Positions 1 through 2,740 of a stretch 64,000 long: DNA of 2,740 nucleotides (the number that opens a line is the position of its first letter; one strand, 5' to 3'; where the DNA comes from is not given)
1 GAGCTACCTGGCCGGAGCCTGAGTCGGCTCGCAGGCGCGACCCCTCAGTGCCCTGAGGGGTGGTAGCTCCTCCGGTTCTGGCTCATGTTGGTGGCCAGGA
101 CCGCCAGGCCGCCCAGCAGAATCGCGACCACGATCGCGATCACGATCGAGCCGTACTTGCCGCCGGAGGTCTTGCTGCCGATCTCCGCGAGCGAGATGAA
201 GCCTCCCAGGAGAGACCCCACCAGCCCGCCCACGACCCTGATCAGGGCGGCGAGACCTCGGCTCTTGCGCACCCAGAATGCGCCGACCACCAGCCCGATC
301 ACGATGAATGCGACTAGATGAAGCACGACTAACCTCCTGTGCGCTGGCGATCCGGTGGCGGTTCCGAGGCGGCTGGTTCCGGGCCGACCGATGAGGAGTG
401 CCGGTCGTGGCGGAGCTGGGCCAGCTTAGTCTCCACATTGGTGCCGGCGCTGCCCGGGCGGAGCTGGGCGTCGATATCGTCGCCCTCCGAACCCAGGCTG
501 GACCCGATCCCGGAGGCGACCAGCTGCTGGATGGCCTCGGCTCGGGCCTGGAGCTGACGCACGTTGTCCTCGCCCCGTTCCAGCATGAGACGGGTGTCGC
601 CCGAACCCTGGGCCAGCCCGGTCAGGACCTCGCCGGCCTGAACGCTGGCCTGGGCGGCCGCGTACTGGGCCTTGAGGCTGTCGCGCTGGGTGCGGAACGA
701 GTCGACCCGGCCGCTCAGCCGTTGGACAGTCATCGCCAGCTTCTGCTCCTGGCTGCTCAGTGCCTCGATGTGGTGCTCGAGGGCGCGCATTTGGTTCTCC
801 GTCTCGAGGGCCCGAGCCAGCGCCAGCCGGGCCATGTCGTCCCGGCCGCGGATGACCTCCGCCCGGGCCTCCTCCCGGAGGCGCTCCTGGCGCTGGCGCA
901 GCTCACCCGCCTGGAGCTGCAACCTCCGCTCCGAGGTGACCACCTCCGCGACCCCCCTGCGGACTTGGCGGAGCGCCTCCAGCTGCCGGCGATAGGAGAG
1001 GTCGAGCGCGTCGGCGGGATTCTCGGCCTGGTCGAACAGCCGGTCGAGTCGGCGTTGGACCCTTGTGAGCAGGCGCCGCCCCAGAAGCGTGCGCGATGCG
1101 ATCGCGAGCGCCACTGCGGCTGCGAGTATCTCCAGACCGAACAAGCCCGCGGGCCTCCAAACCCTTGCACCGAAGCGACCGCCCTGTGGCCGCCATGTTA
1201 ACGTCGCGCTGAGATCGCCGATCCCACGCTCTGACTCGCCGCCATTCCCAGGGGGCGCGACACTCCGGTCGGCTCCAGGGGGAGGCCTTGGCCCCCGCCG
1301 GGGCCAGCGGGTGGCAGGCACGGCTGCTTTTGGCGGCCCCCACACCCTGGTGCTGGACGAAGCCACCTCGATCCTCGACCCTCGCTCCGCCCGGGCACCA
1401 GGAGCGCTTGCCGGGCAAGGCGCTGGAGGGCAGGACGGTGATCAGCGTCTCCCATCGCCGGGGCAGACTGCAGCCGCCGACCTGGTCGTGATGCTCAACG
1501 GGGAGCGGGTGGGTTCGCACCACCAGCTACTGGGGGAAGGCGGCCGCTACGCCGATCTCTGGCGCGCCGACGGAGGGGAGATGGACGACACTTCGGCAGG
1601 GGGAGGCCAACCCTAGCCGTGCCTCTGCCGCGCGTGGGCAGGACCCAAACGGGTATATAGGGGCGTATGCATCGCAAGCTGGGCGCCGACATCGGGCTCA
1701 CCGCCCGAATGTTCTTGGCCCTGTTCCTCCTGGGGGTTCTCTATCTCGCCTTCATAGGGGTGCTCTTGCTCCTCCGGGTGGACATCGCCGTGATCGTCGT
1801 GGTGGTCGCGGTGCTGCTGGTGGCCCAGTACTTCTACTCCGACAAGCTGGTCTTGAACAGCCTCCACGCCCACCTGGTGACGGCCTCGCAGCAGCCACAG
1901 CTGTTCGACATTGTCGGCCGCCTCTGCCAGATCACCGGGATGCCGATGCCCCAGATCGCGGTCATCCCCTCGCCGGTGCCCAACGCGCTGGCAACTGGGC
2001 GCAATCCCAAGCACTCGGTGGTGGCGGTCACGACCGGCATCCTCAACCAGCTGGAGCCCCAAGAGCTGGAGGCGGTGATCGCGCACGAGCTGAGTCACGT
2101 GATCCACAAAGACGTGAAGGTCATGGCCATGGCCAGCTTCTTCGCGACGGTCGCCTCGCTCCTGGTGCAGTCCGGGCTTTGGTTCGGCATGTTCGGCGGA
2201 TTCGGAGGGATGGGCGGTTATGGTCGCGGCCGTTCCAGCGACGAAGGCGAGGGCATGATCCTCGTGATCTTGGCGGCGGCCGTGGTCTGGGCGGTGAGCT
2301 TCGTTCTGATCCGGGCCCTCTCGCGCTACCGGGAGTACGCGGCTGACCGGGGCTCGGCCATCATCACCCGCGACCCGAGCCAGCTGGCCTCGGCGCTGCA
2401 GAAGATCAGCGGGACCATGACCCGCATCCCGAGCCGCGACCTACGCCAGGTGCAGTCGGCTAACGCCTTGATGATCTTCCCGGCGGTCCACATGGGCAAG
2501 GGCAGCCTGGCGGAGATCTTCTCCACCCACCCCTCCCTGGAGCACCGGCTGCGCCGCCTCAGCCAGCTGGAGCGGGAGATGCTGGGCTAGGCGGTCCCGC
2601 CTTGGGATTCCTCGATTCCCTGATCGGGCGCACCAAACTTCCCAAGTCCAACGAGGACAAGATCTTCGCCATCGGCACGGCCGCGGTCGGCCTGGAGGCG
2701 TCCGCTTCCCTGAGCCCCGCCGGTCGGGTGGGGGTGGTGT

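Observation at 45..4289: Envelope-stress module: YmgE/GlsB – PspA-1 (divergent) HtpX – unknown – PspA-2 (convergent), with two PspA paralogs of different architecture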

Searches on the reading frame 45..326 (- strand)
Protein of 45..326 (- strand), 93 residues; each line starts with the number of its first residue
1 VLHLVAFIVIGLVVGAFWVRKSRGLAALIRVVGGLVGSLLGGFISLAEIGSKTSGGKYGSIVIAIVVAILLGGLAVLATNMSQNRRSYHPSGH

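Call 3: search_protein_families(library=pfam, proteins=[window:45-326:-], max_evalue=0.01)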
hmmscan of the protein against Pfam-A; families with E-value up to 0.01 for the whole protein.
window:45-326:- (93 aa): 0 families

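Call 4: search_protein_families(library=ncbifam, proteins=[window:45-326:-], max_evalue=0.01)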
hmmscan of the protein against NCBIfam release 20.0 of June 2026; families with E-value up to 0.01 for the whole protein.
window:45-326:- (93 aa): 1 family
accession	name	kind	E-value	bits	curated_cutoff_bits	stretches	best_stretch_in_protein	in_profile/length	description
NF007771.0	PRK10457.1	equivalog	0.0037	17.8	129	1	4-70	3-72/82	hypothetical protein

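Call 25: search_protein_families(library=pfam, proteins=[window:45-326:-], max_evalue=10)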
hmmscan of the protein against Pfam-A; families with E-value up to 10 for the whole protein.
window:45-326:- (93 aa): 11 families
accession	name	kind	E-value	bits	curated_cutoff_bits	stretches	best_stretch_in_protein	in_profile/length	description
PF04226.18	Transgly_assoc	-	0.024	15.3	25.3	1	32-71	2-40/49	Transglycosylase associated protein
PF11021.13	DUF2613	-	0.028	15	22.1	1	59-85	4-31/55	Protein of unknown function (DUF2613)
PF01757.29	Acyl_transf_3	-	0.094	12.2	31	1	5-83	188-268/326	Acyltransferase domain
PF11992.13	TgpA_N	-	0.21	11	30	1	5-85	22-101/333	TgpA N-terminal domain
PF11298.13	DUF3099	-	0.43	11.2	23.2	1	62-86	47-71/72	Protein of unknown function (DUF3099)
PF14610.12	Psg1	-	0.7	10.1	30.1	0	52-86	150-184/186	Ykl077w/Psg1 (Pma1 Stabilization in Golgi)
PF03597.20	FixS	-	0.78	10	23.1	1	61-81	3-23/44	Cytochrome oxidase maturation protein cbb3-type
PF19728.4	DUF6220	-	1.9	9.3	29.8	1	3-37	24-58/66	Family of unknown function (DUF6220)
PF04246.17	RseC_MucC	-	2.4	8.5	24.4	1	7-40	77-110/130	Positive regulator of sigma(E), RseC/MucC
PF13886.12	TM7S3_TM198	-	5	7.2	29.2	1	31-81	21-75/199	TM7S3/TM198-like domain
PF11446.13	DUF2897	-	8.3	6.8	25.2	0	61-77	7-23/54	Protein of unknown function (DUF2897)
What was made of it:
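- On GlsB/YeaQ/YmgE (PF04226 Transgly_assoc): The window protein scores 15.3 bits against a cut-off of 25.3, E 0.024 (call 25).
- Checked: The GlsB/YmgE label is below threshold for this protein: PF04226 scores 15.3 bits against a cut-off of 25.3 (call 25).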

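Call 56: search_protein_families(library=padloc, proteins=[window:45-326:-], max_evalue=0.01)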
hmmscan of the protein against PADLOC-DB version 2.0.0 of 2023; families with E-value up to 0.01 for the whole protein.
window:45-326:- (93 aa): 0 families

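Call 61: search_protein_families(library=pfam, alignment_id=A3, max_evalue=0.1)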
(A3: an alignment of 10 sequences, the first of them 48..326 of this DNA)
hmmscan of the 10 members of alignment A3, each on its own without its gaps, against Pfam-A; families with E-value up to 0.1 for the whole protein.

A. member 1, window:48-326:- (93 aa): 3 families
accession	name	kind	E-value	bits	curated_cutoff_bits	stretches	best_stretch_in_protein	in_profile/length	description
PF04226.18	Transgly_assoc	-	0.024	15.3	25.3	1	32-71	2-40/49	Transglycosylase associated protein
PF11021.13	DUF2613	-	0.028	15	22.1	1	59-85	4-31/55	Protein of unknown function (DUF2613)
PF01757.29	Acyl_transf_3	-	0.094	12.2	31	1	5-83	188-268/326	Acyltransferase domain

B. families by the number of members that match (of 10 scanned): 5 families
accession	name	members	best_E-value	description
PF04226.18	Transgly_assoc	4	4.8e-05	Transglycosylase associated protein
PF11021.13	DUF2613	1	0.028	Protein of unknown function (DUF2613)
PF14143.11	YrhC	1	0.031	YrhC-like protein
PF13033.11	DUF3894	1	0.085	Protein of unknown function (DUF3894)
PF01757.29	Acyl_transf_3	1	0.094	Acyltransferase domain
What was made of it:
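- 45..326 (-): Small 3-TM membrane protein (93 aa). It is GlsB/YeaQ/YmgE-like but below threshold. It lies 2 nt downstream of pspA-1, so the two are co-operonic. Four of 10 orthologs hit PF04226, best 4.8e-5 (call 61).
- On GlsB/YeaQ/YmgE (PF04226 Transgly_assoc): Four of 10 orthologs match, best E 4.8e-5 (call 61).
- Checked: Four of 10 orthologs hit the family, best E 4.8e-5 (call 61).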

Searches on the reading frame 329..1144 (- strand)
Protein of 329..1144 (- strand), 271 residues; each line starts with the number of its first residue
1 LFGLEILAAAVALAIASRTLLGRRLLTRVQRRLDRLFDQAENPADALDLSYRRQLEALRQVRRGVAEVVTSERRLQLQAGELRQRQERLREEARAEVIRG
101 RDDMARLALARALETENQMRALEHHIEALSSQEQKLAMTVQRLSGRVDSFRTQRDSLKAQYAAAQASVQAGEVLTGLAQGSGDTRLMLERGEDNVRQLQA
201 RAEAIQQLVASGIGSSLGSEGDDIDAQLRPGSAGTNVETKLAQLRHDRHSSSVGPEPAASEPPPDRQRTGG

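Call 25: search_protein_families(library=pfam, proteins=[window:329-1144:-], max_evalue=10)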
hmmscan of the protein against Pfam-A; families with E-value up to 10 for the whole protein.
window:329-1144:- (271 aa): 15 families
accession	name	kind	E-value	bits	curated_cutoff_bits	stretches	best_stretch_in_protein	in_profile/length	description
PF04012.17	PspA_IM30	-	2e-17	64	33.9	1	24-247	5-217/220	PspA/IM30 family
PF06156.18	YabA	-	0.018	16.1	30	2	49-106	15-75/103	Initiation control protein YabA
PF17078.10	SHE3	-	0.018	15.2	30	1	111-167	67-123/228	SWI5-dependent HO expression protein 3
PF03732.24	Retrotrans_gag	-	0.055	14.1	24.1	1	134-200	12-79/97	Retrotransposon gag protein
PF16378.10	DUF4988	-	0.074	13.3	30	1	139-192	4-58/183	Domain of unknown function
PF10376.14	Mei5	-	0.1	12.9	28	1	73-141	113-177/207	Double-strand recombination repair protein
PF16526.10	CLZ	-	0.12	13.2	26.7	1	118-169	11-62/71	C-terminal leucine zipper domain of cyclic nucleotide-gated channels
PF04977.20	DivIC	-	0.19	12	28.9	2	112-145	19-53/80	Septum formation initiator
PF03701.19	UPF0181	-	0.3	11.1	23.5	1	199-216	14-31/50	Uncharacterised protein family (UPF0181)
PF04124.18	Dor1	-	0.31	10.3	23.3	1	80-171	10-100/339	Dor1-like family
PF04136.21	COG3_N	-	0.32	11.4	27.9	0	115-151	37-73/147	Conserved oligomeric Golgi complex subunit 3, N-terminal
PF17675.6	APG6_N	-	0.57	11.1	45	1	113-166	77-130/132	Apg6 coiled-coil region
PF23991.1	DUF7310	-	0.73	10.8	40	1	102-169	17-82/83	Coiled-coil region of unknown function (DUF7310)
PF14739.11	DUF4472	-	0.76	10.9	26.6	1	114-170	32-88/107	Domain of unknown function (DUF4472)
PF06320.18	GCN5L1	-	1.6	9.4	23.9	1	45-93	22-70/114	GCN5-like protein 1 (GCN5L1)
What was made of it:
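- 329..1144 (-): pspA-1: a PspA/IM30 paralog of 271 aa with a TTG start. Residues 2-22 form a hydrophobic, non-amphipathic N-terminal anchor. An amphipathic helix alpha0 and the PspA coiled-coil core follow. There is no PspAA domain. PF04012 64 bits (call 25).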

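Call 39: find_homologous_proteins(query=window:329-1144:-)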
Query window:329-1144:- (271 aa): 52 proteins with E <= 0.001 among 8000 candidates.
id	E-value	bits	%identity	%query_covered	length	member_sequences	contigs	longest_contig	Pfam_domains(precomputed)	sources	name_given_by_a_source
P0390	4.3e-151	520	100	96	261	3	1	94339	PF04012.18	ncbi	ncbi:MAG: PspA/IM30 family protein [Candidatus Dormibacteria bacterium]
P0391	1.1e-73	266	52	100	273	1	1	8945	PF04012.18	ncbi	ncbi:MAG TPA: PspA/IM30 family protein [Candidatus Dormibacteraeota bacterium]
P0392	1.7e-70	256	52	98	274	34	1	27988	PF04012.18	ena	-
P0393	2.2e-70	255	53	94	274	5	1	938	PF04012.18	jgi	jgi:phage shock protein A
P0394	2.6e-70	255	53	98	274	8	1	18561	PF04012.18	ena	-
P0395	5.0e-70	254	51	100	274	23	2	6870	PF04012.18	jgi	jgi:phage shock protein A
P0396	1.6e-69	253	52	96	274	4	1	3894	PF04012.18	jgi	jgi:phage shock protein A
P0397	2.9e-69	252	51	100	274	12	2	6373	PF04012.18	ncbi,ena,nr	ncbi:MAG TPA: PspA/IM30 family protein [Candidatus Saccharimonadales bacterium]|nr:PspA/IM30 family 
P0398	4.6e-69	251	52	94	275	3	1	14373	PF04012.18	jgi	jgi:phage shock protein A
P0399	1.1e-68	250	51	100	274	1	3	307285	PF04012.18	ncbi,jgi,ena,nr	ncbi:MAG TPA: PspA/IM30 family protein [Candidatus Dormibacteraeota bacterium]|nr:PspA/IM30 family p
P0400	5.3e-68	248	51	99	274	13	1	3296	PF04012.18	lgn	-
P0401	9.2e-68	247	51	97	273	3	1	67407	PF04012.18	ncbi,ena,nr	ncbi:MAG TPA: PspA/IM30 family protein [Candidatus Acidoferrales bacterium]|nr:PspA/IM30 family prot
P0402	1.8e-67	246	51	93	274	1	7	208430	PF04012.18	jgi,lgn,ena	jgi:phage shock protein A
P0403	2.4e-67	246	50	94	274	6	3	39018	PF04012.18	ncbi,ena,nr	ncbi:MAG TPA: PspA/IM30 family protein [Candidatus Dormibacteraeota bacterium]|nr:PspA/IM30 family p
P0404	2.5e-67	245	51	100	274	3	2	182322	PF04012.18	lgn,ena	-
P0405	3.1e-67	245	51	100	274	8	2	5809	PF04012.18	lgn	-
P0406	3.3e-66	242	48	94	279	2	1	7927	PF04012.18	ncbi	ncbi:MAG: PspA/IM30 family protein [Candidatus Dormiibacterota bacterium]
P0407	8.4e-66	240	51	97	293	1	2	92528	PF04012.18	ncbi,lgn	ncbi:MAG: PspA/IM30 family protein [Candidatus Dormibacteria bacterium]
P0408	8.7e-66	240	51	96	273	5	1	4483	PF04012.18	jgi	jgi:phage shock protein A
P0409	1.1e-65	240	51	99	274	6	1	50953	PF04012.18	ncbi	-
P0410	1.9e-64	236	52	96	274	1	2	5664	PF04012.18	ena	-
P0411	2.8e-64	235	52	98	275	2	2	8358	PF04012.18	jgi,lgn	-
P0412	6.4e-64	234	52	97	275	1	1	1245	PF04012.18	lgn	-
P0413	1.5e-63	233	53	91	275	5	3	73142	PF04012.18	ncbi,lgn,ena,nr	ncbi:MAG: PspA/IM30 family protein [Candidatus Dormibacteraeota bacterium]|nr:PspA/IM30 family prote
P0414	4.3e-63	232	49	100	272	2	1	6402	PF04012.18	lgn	-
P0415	1.7e-62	230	50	98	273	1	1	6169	PF04012.18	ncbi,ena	-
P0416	2.1e-62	229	50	94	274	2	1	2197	PF04012.18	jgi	jgi:phage shock protein A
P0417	2.4e-62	229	52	91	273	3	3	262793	PF04012.18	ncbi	ncbi:MAG: PspA/IM30 family protein [Candidatus Dormibacteria bacterium]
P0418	1.0e-60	224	51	90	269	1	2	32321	PF04012.18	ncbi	ncbi:MAG: PspA/IM30 family protein [Candidatus Dormibacteria bacterium]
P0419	6.2e-59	218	51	85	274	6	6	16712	PF04012.18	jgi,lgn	jgi:phage shock protein A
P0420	1.4e-56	210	44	100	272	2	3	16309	PF04012.18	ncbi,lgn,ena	-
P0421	4.4e-56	209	48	85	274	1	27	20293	PF04012.18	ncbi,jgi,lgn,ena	ncbi:MAG: PspA/IM30 family protein [Candidatus Dormibacteria bacterium]|jgi:phage shock protein A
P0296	4.1e-55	205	47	87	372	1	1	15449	PF04012.18,PF22743.3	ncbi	-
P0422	5.7e-55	205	50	86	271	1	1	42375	PF04012.18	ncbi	-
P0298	6.3e-55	205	49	83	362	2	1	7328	PF04012.18,PF22743.3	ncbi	ncbi:MAG: PspA/IM30 family protein [Candidatus Dormibacteria bacterium]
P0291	2.3e-54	203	45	89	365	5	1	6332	PF04012.18,PF22743.3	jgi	jgi:phage shock protein A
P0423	1.6e-53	200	49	83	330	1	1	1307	PF04012.18,PF22743.3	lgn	-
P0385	2.6e-52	196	48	83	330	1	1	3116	PF04012.18,PF22743.3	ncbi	-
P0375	7.0e-52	195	49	82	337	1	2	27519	PF04012.18,PF22743.3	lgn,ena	-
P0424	7.5e-52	195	43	97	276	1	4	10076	PF04012.18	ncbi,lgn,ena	-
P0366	1.0e-51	194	48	83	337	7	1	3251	PF04012.18,PF22743.3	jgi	jgi:phage shock protein A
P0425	3.2e-50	189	45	83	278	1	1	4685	PF04012.18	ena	-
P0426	9.7e-50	188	44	89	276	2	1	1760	PF04012.18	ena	-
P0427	3.9e-46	176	45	83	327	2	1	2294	PF04012.18,PF22743.3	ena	-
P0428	7.8e-46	175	44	83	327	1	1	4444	PF04012.18,PF22743.3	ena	-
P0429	1.5e-44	171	47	78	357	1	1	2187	PF04012.18,PF22743.3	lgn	-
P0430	2.2e-44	170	43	87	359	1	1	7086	PF04012.18,PF22743.3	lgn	-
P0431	1.5e-40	158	39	89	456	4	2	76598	PF04012.18,PF22743.3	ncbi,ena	-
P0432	3.4e-38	150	49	66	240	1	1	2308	PF04012.18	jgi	jgi:phage shock protein A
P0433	4.3e-24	104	40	73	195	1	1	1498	PF04012.18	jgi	jgi:phage shock protein A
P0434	8.8e-20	90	43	48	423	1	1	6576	PF04012.18,PF01381.29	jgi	jgi:DNA-binding XRE family transcriptional regulator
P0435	2.4e-6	46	25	73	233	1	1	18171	PF04012.18,PF27865.1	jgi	-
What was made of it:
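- Checked: NCBI's own call is 261 aa, from the GTG at 1114 (call 39).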

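Call 56: search_protein_families(library=padloc, proteins=[window:329-1144:-], max_evalue=0.01)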
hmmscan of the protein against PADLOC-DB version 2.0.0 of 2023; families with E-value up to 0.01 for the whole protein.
window:329-1144:- (271 aa): 5 families
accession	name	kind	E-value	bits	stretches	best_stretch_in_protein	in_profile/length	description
PDLC00519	JetC1|JetC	-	0.0018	14.6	1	52-172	636-758/1097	DUF3584 domain; MukB-like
PDLC04407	PDC-M09A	-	0.004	14.7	1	91-182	19-108/282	-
PDLC00580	JetC3|JetC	-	0.0046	13.2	1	28-171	221-366/1068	DUF3584 domain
PDLC00581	JetC3|JetC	-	0.0069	12.2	1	32-168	442-578/1473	DUF3584 domain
PDLC00516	JetC1|JetC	-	0.0082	12.2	0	44-159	266-381/1098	DUF3584 domain; MukB-like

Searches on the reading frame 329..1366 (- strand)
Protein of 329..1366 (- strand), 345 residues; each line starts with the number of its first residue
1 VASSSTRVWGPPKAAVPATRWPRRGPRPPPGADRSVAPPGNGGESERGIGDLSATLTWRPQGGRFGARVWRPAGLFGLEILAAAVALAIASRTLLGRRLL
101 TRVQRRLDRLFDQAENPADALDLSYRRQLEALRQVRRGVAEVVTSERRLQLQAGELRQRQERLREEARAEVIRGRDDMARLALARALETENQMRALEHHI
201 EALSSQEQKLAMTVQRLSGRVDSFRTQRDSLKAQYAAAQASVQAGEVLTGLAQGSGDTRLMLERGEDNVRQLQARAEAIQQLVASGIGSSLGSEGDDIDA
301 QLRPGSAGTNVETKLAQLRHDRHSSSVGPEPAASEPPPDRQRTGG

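Call 3: search_protein_families(library=pfam, proteins=[window:329-1366:-], max_evalue=0.01)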
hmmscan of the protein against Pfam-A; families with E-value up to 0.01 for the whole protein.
window:329-1366:- (345 aa): 1 family
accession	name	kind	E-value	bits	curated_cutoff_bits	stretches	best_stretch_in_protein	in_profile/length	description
PF04012.17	PspA_IM30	-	4.3e-17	62.9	33.9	1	98-321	5-217/220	PspA/IM30 family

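Call 4: search_protein_families(library=ncbifam, proteins=[window:329-1366:-], max_evalue=0.01)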
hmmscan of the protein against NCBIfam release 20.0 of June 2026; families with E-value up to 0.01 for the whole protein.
window:329-1366:- (345 aa): 5 families
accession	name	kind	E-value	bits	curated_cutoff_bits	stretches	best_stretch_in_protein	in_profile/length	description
TIGR02977.1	phageshock_pspA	equivalog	5.1e-11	42.7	242.95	1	103-281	11-187/219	phage shock protein PspA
NF007974.0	PRK10698.1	equivalog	4e-05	23.4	336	1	103-280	11-186/222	phage shock protein PspA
TIGR02168.1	SMC_prok_B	equivalog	0.00085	17.2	567.35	1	101-283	682-863/1181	chromosome segregation protein SMC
TIGR02169.1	SMC_prok_A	equivalog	0.0014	16.4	729.4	1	100-246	761-910/1165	chromosome segregation protein SMC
NF046104.1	PptglHdxlasePcsB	equivalog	0.0062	15.8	450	1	178-240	19-81/400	peptidoglycan hydrolase PcsB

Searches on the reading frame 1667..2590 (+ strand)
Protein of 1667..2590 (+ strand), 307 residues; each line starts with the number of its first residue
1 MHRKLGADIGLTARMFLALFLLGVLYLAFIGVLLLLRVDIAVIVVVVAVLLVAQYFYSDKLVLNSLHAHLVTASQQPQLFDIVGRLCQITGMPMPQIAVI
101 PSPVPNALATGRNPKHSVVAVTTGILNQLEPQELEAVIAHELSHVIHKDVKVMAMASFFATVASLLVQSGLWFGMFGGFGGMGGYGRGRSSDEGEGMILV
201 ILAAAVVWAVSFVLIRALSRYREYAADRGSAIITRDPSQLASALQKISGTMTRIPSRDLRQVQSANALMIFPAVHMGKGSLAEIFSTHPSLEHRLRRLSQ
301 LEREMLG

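Call 3: search_protein_families(library=pfam, proteins=[window:1667-2590:+], max_evalue=0.01)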
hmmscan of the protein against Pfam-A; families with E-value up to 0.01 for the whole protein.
window:1667-2590:+ (307 aa): 2 families
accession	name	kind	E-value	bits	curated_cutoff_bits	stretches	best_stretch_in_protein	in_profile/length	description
PF01435.24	Peptidase_M48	-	9.1e-33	114.1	20.3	1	74-301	2-185/186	Peptidase family M48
PF05569.17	Peptidase_M56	-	0.0027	17.4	31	1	115-160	174-219/296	BlaR1 peptidase M56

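Call 4: search_protein_families(library=ncbifam, proteins=[window:1667-2590:+], max_evalue=0.01)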
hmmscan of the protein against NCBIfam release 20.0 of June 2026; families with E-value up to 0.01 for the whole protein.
window:1667-2590:+ (307 aa): 9 families
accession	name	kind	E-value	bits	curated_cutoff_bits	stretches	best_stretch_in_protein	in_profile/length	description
NF002669.0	PRK02391.1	equivalog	2e-123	411.3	341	1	3-305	3-295/298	zinc metalloprotease HtpX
NF002839.0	PRK03072.1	equivalog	1.2e-66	224.8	412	1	20-305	14-288/291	zinc metalloprotease HtpX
NF002826.0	PRK03001.1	equivalog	7.8e-64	215.6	369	1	25-304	16-281/285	zinc metalloprotease HtpX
NF003425.0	PRK04897.1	equivalog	2.2e-57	194.6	355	1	13-301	14-298/298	zinc metalloprotease HtpX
NF002363.0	PRK01345.1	equivalog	2e-56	191.4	422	1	15-305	6-282/318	zinc metalloprotease HtpX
NF002775.0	PRK02870.1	equivalog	1.9e-44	152.3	285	1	40-299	72-334/338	zinc metalloprotease HtpX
NF003965.0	PRK05457.1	equivalog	1.6e-32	113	245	1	57-300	54-283/285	protease HtpX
NF002322.0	PRK01265.1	equivalog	3e-29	102.5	275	1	17-264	26-266/325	zinc metalloprotease HtpX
NF052399.1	M48_lipo_LoiP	exception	0.0036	16.8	365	0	118-163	106-150/247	metalloprotease LoiP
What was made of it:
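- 1667..2590 (+): htpX: M48 zinc metalloprotease (307 aa) with four transmembrane segments and HELSH at residue 140. NF002669 2e-123, 411 bits against a cut-off of 341; PF01435 9.1e-33 (calls 3, 4).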

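Call 56: search_protein_families(library=padloc, proteins=[window:1667-2590:+], max_evalue=0.01)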
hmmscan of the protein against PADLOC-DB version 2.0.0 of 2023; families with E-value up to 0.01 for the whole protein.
window:1667-2590:+ (307 aa): 0 families
